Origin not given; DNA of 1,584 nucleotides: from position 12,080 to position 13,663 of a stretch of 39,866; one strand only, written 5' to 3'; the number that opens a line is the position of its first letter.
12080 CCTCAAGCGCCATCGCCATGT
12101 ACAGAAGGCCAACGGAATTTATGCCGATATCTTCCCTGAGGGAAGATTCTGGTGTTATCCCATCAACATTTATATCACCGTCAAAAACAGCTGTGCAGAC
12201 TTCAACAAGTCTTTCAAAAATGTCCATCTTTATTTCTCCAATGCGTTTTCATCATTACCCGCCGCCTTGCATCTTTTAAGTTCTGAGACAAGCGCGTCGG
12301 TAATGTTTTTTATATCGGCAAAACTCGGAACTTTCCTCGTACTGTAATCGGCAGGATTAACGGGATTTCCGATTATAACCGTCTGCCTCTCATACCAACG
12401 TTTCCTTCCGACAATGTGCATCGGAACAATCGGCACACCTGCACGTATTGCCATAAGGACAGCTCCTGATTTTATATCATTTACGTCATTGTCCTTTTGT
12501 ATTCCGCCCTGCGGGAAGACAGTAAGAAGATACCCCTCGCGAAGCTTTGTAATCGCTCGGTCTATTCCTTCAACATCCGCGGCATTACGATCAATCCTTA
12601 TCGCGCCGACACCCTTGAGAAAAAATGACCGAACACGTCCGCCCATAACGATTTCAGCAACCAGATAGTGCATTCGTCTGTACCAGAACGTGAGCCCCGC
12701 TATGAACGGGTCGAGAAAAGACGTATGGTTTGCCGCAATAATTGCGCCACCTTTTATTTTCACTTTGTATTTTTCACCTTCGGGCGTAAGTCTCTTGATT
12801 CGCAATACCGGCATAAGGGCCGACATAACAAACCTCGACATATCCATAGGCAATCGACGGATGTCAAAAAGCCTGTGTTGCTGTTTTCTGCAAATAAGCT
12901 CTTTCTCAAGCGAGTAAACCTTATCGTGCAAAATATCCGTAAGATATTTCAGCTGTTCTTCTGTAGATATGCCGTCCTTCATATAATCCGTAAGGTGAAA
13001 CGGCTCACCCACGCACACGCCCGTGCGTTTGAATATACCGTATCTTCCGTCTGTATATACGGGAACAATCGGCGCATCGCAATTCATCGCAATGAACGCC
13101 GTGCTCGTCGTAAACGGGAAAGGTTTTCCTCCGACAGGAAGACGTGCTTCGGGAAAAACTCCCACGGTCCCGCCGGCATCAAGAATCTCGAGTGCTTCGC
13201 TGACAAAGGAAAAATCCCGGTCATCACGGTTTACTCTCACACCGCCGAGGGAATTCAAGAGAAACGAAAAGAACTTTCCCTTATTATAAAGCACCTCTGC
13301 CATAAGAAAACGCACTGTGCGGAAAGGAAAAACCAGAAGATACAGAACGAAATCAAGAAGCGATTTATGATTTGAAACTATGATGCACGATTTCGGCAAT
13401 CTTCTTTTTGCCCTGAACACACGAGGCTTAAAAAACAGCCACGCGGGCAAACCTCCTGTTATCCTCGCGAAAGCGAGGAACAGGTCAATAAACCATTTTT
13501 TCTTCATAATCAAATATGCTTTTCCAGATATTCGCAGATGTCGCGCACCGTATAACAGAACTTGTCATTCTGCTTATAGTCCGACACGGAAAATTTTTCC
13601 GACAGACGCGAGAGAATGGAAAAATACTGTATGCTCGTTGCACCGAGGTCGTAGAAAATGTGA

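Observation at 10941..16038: Six-gene carrier-protein-dependent acylation operon that fits no pathway I can name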

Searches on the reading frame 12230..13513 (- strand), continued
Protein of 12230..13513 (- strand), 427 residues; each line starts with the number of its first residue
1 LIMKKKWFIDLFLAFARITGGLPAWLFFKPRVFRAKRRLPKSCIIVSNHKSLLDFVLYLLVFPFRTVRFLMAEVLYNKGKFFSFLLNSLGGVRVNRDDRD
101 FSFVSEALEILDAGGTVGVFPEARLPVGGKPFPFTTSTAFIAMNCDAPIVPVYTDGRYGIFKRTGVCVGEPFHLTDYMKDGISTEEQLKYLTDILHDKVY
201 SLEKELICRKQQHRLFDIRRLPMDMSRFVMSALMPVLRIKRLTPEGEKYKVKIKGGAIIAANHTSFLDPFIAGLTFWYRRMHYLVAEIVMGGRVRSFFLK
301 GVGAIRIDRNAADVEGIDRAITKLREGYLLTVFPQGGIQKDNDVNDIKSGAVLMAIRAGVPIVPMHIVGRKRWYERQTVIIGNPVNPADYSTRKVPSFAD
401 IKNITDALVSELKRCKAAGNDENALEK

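Call 42: search_protein_families(library=pfam, proteins=[L048:3697-4893:+, L048:4872-5468:+, L048:5498-6490:+, L048:6501-7400:+, L048:7402-8157:+, L048:8129-9001:+, L048:8998-9729:+, L048:9736-10383:+, L048:10613-12034:+, L058:441-2354:+], max_evalue=0.00001)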
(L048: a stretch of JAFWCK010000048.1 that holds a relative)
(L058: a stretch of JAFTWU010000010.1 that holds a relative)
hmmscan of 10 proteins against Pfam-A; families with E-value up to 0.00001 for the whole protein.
L048:3697-4893:+ (398 aa): 1 family
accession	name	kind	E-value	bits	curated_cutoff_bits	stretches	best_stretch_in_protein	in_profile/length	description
PF01276.26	OKR_DC_1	-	6e-13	48.8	27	1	9-259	68-338/417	Orn/Lys/Arg decarboxylase, major domain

L048:4872-5468:+ (198 aa): 1 family
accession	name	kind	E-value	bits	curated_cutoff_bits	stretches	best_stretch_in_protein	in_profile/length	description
PF00625.27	Guanylate_kin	-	2.8e-12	47.1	25.2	1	3-79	3-80/182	Guanylate kinase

L048:5498-6490:+ (330 aa): 1 family
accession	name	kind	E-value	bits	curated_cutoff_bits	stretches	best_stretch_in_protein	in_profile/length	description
PF13177.12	DNA_pol3_delta2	-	1e-50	172.3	27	1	10-170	2-160/161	DNA polymerase III, delta subunit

L048:6501-7400:+ (299 aa): 1 family
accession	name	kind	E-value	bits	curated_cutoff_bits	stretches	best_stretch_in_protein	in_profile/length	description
PF04468.17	PSP1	-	6.3e-40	135.8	27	1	61-146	1-86/86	PSP1 C-terminal conserved region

L048:7402-8157:+ (251 aa): 4 families
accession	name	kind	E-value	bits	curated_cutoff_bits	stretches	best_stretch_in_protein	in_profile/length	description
PF05175.20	MTS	-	7.5e-10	39.1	23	1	41-134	23-110/170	Methyltransferase small domain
PF13847.12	Methyltransf_31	-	7.9e-08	32.5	27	1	50-196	2-128/145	Methyltransferase domain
PF13649.12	Methyltransf_25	-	5.5e-07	30.6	27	1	55-128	1-70/97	Methyltransferase domain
PF08241.18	Methyltransf_11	-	4e-06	27.8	21.2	0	56-129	1-67/95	Methyltransferase domain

L048:8129-9001:+ (290 aa): 1 family
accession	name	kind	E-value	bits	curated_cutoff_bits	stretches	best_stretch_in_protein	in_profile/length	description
PF00590.25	TP_methylase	-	4.9e-30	105.5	27.8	1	15-213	1-210/212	Tetrapyrrole (Corrin/Porphyrin) Methylases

L048:8998-9729:+ (243 aa): 1 family
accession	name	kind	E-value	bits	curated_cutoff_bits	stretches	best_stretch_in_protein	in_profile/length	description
PF01048.26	PNP_UDP_1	-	2e-32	112.9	25.1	1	23-226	2-213/233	Phosphorylase superfamily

L048:9736-10383:+ (215 aa): 1 family
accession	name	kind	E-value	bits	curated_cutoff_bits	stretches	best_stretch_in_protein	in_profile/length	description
PF01553.26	Acyltransferase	-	5.4e-16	59.1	23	1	38-159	4-131/132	Acyltransferase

L048:10613-12034:+ (473 aa): 5 families
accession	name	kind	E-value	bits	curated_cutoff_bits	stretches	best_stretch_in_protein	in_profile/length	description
PF05958.17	tRNA_U5-meth_tr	-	7.2e-21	75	23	1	267-470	154-356/357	tRNA (Uracil-5-)-methyltransferase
PF13847.12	Methyltransf_31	-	1.3e-11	44.8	27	1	314-393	2-81/145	Methyltransferase domain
PF01938.26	TRAM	-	5.4e-07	29.8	21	1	5-55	6-59/61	TRAM domain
PF13649.12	Methyltransf_25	-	5.8e-07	30.6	27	1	319-375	1-58/97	Methyltransferase domain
PF03602.21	Cons_hypoth95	-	8.4e-07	29.3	24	1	316-423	42-155/182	Conserved hypothetical protein 95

L058:441-2354:+ (637 aa): 2 families
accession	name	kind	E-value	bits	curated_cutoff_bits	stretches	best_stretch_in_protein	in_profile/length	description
PF13347.12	MFS_2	-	3.6e-33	115.2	27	1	40-416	11-381/427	MFS/sugar transport protein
PF07690.21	MFS_1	-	4.9e-07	29.4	33.4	1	82-408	48-346/347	Major Facilitator Superfamily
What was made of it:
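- Tried and rejected: The neighbours turned out to be unrelated housekeeping genes (call 42).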

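Call 56: predict_structure(alignment_id=A1)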
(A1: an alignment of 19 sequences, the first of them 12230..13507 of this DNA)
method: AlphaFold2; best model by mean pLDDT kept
length: 425 residues; sequences in the alignment: 19
mean_pLDDT: 82.3   pTM: 0.55
mean pLDDT of the five models: 82.3, 81.2, 80.3, 78.1, 77.4
residues with pLDDT >= 90: 76; 70-90: 307; 50-70: 39; < 50: 3
segments of 3 or more residues with pLDDT < 50: none
pLDDT, mean of each block of 10 residues (from residue 1): 71 80 85 82 88 85 84 81 83 71 86 87 71 84 89 85 90 89 90 92 79 67 78 87 88 89 85 88 77 77 73 83 89 68 69 90 87 89 88 81 89 82 48
secondary structure, 60 per line:
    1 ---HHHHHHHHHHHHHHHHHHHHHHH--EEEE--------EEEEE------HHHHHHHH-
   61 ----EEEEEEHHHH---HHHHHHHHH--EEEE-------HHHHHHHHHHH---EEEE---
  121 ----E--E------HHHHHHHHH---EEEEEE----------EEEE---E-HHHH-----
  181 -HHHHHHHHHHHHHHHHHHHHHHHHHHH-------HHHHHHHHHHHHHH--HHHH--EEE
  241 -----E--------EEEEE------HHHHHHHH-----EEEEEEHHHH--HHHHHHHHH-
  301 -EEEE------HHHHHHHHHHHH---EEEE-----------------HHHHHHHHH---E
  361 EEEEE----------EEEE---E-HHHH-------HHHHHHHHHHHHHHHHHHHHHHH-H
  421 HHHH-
elements in order: H4-26 E29-32 E41-45 H52-59 E65-70 H71-74 H78-86 E89-92 H100-110 E114-117 H135-143 E147-152 E163-166 H172-175 H182-208 H216-229 H232-235 E238-240 E255-259 H266-273 E279-284 H285-288 H291-299 E302-305 H312-323 E327-330 H348-356 E360-365 E376-379 H385-388 H396-418 H420-424

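Call 59: fold_search(model_id=the predicted structure, library=pdb)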
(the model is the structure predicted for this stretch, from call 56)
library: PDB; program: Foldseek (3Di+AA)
matches with E <= 10: 1190; with E <= 0.001: 20
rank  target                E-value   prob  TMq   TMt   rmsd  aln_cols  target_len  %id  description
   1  5kym_A                2.1e-08  1.00  0.35  0.58  10.7       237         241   19  Crystal Structure of the 1-acyl-sn-glycerophosphate (LPA) acyltransferase, PlsC, from Thermotoga maritima (released 2017-07-26)
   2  5kym_B                4.1e-08  1.00  0.34  0.57  10.9       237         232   19  Crystal Structure of the 1-acyl-sn-glycerophosphate (LPA) acyltransferase, PlsC, from Thermotoga maritima (released 2017-07-26)
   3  8e4y                  4.4e-06  1.00  0.33  0.23  16.1       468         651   12  Cryo-EM structure of human glycerol-3-phosphate acyltransferase 1 (GPAT1) in complex with 2-oxohexadecyl-CoA (released 2022-12-21)
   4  5f34_C                5.3e-06  1.00  0.28  0.43  11.7       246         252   11  Crystal structure of membrane associated PatA from Mycobacterium smegmatis in complex with S-hexadecyl Coenzyme A - P2 (released 2016-03-09)
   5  5f2z_A                5.6e-06  1.00  0.28  0.44  20.7       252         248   12  Crystal structure of membrane associated PatA from Mycobacterium smegmatis in complex with palmitate - P21 space group (released 2016-03-09)
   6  8ia1_A                9.4e-06  1.00  0.30  0.34  22.4       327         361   12  plastidial glycerol-3-phosphate acyltransferases (GPAT) from the green alga Myrmecia incisa (released 2024-02-07)
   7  5f2z_C                1.1e-05  1.00  0.27  0.44   9.8       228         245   12  Crystal structure of membrane associated PatA from Mycobacterium smegmatis in complex with palmitate - P21 space group (released 2016-03-09)
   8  5f31                  1.1e-05  1.00  0.29  0.45  10.0       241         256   14  Crystal structure of membrane associated PatA from Mycobacterium smegmatis in complex with palmitate - P 42 21 2 space g (released 2016-03-09)
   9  1iuq                  1.3e-05  1.00  0.31  0.36   5.0       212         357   16  The 1.55 A Crystal Structure of Glycerol-3-Phosphate Acyltransferase (released 2003-10-07)
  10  5oce_B                1.6e-05  1.00  0.28  0.45  20.9       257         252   13  THE MOLECULAR MECHANISM OF SUBSTRATE RECOGNITION AND CATALYSIS OF THE MEMBRANE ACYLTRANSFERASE PatA -- Complex of PatA (released 2017-12-27)
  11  1k30                  1.8e-05  1.00  0.32  0.37   4.5       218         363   14  Crystal Structure Analysis of Squash (Cucurbita moschata) glycerol-3-phosphate (1)-acyltransferase (released 2001-10-31)
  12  5f2t_A                2.1e-05  1.00  0.28  0.46  18.0       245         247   11  Crystal structure of membrane associated PatA from Mycobacterium smegmatis in complex with palmitate - C 2 space group (released 2016-03-09)
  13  7ojt_A                2.1e-05  1.00  0.28  0.44  10.5       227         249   11  Crystal structure of unliganded PatA, a membrane associated acyltransferase from Mycobacterium smegmatis (released 2021-10-27)
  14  5f2z_B                2.1e-05  1.00  0.28  0.45  20.8       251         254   13  Crystal structure of membrane associated PatA from Mycobacterium smegmatis in complex with palmitate - P21 space group (released 2016-03-09)
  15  5oce_A                2.2e-05  1.00  0.28  0.45  20.7       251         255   13  THE MOLECULAR MECHANISM OF SUBSTRATE RECOGNITION AND CATALYSIS OF THE MEMBRANE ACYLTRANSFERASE PatA -- Complex of PatA (released 2017-12-27)
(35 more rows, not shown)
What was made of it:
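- The closest structural relatives of g3 include both LPAAT (5KYM) and GPATs (8E4Y, 1IUQ, 1K30, 8IA1) (call 59). PatA and LpxM, which acylate glycolipids, appear among the fold matches (call 59).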

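Call 61: search_protein_families(library=ncbifam, proteins=[L056:5474-7381:+, L056:8689-10191:+, L056:10426-11430:+, L001:11927-12502:-], max_evalue=0.001)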
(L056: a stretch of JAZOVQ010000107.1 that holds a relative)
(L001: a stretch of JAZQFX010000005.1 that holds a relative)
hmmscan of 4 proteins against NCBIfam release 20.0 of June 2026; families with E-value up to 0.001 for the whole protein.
L056:5474-7381:+ (635 aa): 2 families
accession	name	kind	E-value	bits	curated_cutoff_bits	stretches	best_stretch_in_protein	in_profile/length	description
TIGR00792.1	gph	subfamily_domain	3.6e-14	52.3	231.35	1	26-485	20-434/437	glycoside-pentoside-hexuronide (GPH):cation symporter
NF007749.0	PRK10429.1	equivalog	8.3e-09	34.8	456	1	55-503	37-465/473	melibiose:sodium transporter MelB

L056:8689-10191:+ (500 aa): 105 families (the best 25 are shown)
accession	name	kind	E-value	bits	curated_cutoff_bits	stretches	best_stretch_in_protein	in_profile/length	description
NF004837.0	PRK06187.1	subfamily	7.2e-66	222.5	476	2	152-425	160-453/531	long-chain-fatty-acid--CoA ligase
NF052269.1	Staph_lig_FadD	equivalog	7.3e-60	202.7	650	1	35-448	15-447/499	long-chain-fatty-acid--CoA ligase FadD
NF004114.0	PRK05605.1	equivalog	3.6e-57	194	766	2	147-427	206-502/575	long-chain-fatty-acid--CoA ligase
TIGR01923.1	menE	equivalog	8.1e-56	189.7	330.15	1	47-427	1-381/442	o-succinylbenzoate--CoA ligase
NF005801.1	PRK07656.1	equivalog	3.5e-52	177.7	657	1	24-425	5-434/500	FadD3 family acyl-CoA ligase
NF005307.0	PRK06839.1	equivalog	3.4e-51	174.4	748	1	35-499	17-493/496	o-succinylbenzoate--CoA ligase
NF006182.0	PRK08316.1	subfamily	7.8e-47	159.9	663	1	19-492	10-510/523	fatty acyl-CoA synthetase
NF002966.0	PRK03640.1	equivalog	7.9e-47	159.9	556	1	31-495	13-476/483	o-succinylbenzoate--CoA ligase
NF006572.0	PRK09088.1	equivalog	5e-46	157.4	696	1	42-425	25-419/491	acyl-CoA synthetase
NF005714.0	PRK07529.1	subfamily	5.4e-43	147.3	632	2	150-421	206-502/640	acyl-CoA synthetase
NF004758.0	PRK06087.1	equivalog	1.9e-42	145.4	736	2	148-423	173-462/548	medium-chain fatty-acid--CoA ligase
NF005702.0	PRK07514.1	subfamily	2.3e-42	145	558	1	32-455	16-460/506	malonyl-CoA synthase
NF004511.1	PRK05852.1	equivalog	3.7e-42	144.6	650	1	34-454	15-464/505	FadD7 family fatty acid--CoA ligase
NF006539.0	PRK09029.1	equivalog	3e-41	141.8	494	1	23-427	6-386/458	o-succinylbenzoate--CoA ligase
NF006523.0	PRK08974.1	equivalog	7.4e-41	139.9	884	2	166-424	210-484/561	long-chain-fatty-acid--CoA ligase FadD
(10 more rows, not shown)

L056:10426-11430:+ (334 aa): 6 families
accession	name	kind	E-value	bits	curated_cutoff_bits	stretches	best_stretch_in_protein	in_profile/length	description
NF007676.0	PRK10351.1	equivalog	2.9e-09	36.8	174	1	167-297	27-157/195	4'-phosphopantetheinyl transferase AcpT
NF047349.1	4PPT_AusB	equivalog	5.3e-09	35.8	225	1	179-281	47-146/205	aureusimine biosynthesis 4'-phosphopantetheinyl transferase AusB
TIGR00556.1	pantethn_trn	domain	4.1e-08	33.4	45.35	1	228-303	3-83/128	phosphopantetheine--protein transferase domain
NF000835.0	PRK00070.4-1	equivalog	6.1e-06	26.5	128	1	233-283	11-65/115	holo-ACP synthase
NF007604.0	PRK10251.1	equivalog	2.1e-05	24.2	169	1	209-292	86-173/209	enterobactin synthase subunit EntD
NF042922.1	4PPT_HetI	equivalog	5.1e-05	22.7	370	1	206-283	99-179/235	4'-phosphopantetheinyl transferase HetI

L001:11927-12502:- (191 aa): 5 families
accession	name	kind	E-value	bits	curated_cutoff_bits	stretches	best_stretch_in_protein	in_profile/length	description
NF042922.1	4PPT_HetI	equivalog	2.1e-16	60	370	1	11-172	28-191/235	4'-phosphopantetheinyl transferase HetI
NF047349.1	4PPT_AusB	equivalog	1.8e-14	53.7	225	1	68-183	69-169/205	aureusimine biosynthesis 4'-phosphopantetheinyl transferase AusB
NF007676.0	PRK10351.1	equivalog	1.8e-10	40.7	174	1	62-173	49-156/195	4'-phosphopantetheinyl transferase AcpT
TIGR00556.1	pantethn_trn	domain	3.3e-07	30.5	45.35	1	97-166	3-70/128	phosphopantetheine--protein transferase domain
NF042923.1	4PPT_Npt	exception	0.00039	19.8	370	1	37-129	36-132/223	4'-phosphopantetheinyl transferase Npt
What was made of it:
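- Both halves of g3 hit Aas-type 'acyl-[ACP]--phospholipid O-acyltransferase' models (E 1e-11 to 1e-14, below the cut-offs; call 61). The CP-less ANL in front of the ACP is a canonical long-chain fatty-acid ligase type (222 bits; call 61).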

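Call 67: find_encoding_contigs(protein=P0079, flank=10000, max_places=2)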
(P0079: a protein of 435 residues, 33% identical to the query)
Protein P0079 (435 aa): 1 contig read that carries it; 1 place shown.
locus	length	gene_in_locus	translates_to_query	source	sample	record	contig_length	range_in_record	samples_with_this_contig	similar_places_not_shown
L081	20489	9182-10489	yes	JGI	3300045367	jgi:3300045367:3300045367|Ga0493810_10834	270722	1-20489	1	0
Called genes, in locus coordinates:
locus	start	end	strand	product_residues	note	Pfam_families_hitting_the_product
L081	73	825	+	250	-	PF00106:adh_short, PF13561:adh_short_C2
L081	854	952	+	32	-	-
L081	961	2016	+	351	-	-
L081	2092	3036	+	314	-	PF02129:Peptidase_S15 (faint), PF00561:Abhydrolase_1 (faint), PF12146:Hydrolase_4 (faint)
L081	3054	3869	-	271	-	PF00753:Lactamase_B, PF23023:Anti-Pycsar_Apyc1 (faint), PF16661:Lactamase_B_6 (faint), PF12706:Lactamase_B_2 (weak)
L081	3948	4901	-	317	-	PF02645:DegV, PF13684:FakA-like_C (weak)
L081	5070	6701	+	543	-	PF02734:Dak2, PF21645:FakA-like_M, PF13684:FakA-like_C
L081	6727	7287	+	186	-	PF01648:ACPS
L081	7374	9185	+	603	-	PF00501:AMP-binding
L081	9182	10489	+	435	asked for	PF01553:Acyltransferase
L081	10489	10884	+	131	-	PF04970:LRAT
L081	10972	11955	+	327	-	PF16654:DAPDH_C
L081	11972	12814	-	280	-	PF01522:Polysacc_deac_1, PF10096:DUF2334 (faint), PF11959:DUF3473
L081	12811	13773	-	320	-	PF12146:Hydrolase_4 (faint), PF00561:Abhydrolase_1 (weak)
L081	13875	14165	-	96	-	-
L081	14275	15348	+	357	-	PF00535:Glycos_transf_2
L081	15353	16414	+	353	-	PF00561:Abhydrolase_1 (weak), PF12146:Hydrolase_4, PF12697:Abhydrolase_6 (weak)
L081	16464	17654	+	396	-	PF00155:Aminotran_1_2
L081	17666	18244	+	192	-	-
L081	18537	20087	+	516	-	PF01145:Band_7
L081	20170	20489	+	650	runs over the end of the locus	-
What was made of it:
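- Independent gene calls with precomputed Pfam families show the same family set at 33% identity: L081 has abH, DegV, FakA, ACPS, AMP-binding, acyltransferase, LRAT, deacetylase, abH, GT2, abH (call 67).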

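Call 68: find_encoding_contigs(protein=P0085, flank=10000, max_places=2)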
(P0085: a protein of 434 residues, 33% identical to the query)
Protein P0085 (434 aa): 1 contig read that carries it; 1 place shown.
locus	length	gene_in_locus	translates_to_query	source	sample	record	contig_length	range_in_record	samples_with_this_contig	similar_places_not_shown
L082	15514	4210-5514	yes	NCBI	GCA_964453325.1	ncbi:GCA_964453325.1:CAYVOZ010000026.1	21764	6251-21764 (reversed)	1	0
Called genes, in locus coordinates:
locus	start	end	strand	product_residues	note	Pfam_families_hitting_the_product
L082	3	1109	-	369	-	?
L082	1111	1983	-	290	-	PF00198:2-oxoacid_dh (weak)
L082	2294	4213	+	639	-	PF00501:AMP-binding, PF00550:PP-binding (weak)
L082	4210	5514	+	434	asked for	PF01553:Acyltransferase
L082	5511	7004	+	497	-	PF00501:AMP-binding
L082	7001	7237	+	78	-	PF00550:PP-binding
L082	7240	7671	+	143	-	PF04970:LRAT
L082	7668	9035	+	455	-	PF07690:MFS_1, PF13347:MFS_2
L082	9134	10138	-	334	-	PF01263:Aldose_epim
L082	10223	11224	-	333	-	PF02653:BPD_transp_2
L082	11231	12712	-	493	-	PF00005:ABC_tran, PF13304:AAA_21 (faint), PF00005:ABC_tran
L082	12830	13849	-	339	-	PF00532:Peripla_BP_1, PF13407:Peripla_BP_4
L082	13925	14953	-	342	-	PF08240:ADH_N, PF16912:Glu_dehyd_C, PF00107:ADH_zinc_N, PF13602:ADH_zinc_N_2 (weak)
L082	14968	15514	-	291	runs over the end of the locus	PF08450:SGL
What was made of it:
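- L082 has ANL-CP, 2xPlsC, ANL, ACP, LRAT and MFS (call 68).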

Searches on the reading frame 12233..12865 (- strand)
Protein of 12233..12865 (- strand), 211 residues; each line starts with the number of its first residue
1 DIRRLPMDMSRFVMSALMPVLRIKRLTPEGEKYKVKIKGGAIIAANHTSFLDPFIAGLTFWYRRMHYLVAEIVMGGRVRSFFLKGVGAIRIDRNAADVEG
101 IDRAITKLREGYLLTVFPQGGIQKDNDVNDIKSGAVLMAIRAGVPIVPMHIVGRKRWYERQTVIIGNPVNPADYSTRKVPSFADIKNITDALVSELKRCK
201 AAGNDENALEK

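Call 61: search_protein_families(library=ncbifam, proteins=[window:12233-12865:-], max_evalue=0.001)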
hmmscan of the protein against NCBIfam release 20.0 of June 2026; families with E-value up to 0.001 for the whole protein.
window:12233-12865:- (211 aa): 4 families
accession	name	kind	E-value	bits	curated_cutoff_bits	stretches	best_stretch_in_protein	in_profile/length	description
TIGR00530.1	AGP_acyltrn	subfamily_domain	4e-18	65.4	102.95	1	34-151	11-129/130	1-acylglycerol-3-phosphate O-acyltransferase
NF006386.0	PRK08633.1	equivalog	1.4e-14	52.8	1221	1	2-153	407-553/1147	acyl-[ACP]--phospholipid O-acyltransferase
NF005291.0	PRK06814.1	equivalog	5e-09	34.6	1349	1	25-156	440-568/1140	acyl-[ACP]--phospholipid O-acyltransferase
NF005959.0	PRK08043.1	equivalog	5.5e-06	24.9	886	1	25-154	15-140/719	bifunctional acyl-ACP--phospholipid O-acyltransferase/long-chain-fatty-acid--ACP ligase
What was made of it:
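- Each PlsC half alone scores below the AGP_acyltrn cut-off (call 61).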

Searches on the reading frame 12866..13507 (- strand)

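Call 61: search_protein_families(library=ncbifam, proteins=[window:12866-13507:-], max_evalue=0.001)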
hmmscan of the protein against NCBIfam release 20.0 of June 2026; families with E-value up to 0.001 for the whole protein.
window:12866-13507:- (214 aa): 4 families
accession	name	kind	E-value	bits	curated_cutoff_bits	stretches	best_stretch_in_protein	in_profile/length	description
TIGR00530.1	AGP_acyltrn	subfamily_domain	7.8e-14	51.5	102.95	1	34-151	9-128/130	1-acylglycerol-3-phosphate O-acyltransferase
NF006386.0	PRK08633.1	equivalog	2e-11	42.4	1221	1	41-157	443-556/1147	acyl-[ACP]--phospholipid O-acyltransferase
NF005959.0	PRK08043.1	equivalog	7.9e-08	31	886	1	37-160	25-146/719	bifunctional acyl-ACP--phospholipid O-acyltransferase/long-chain-fatty-acid--ACP ligase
NF005291.0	PRK06814.1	equivalog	1.2e-05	23.5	1349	1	39-155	454-566/1140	acyl-[ACP]--phospholipid O-acyltransferase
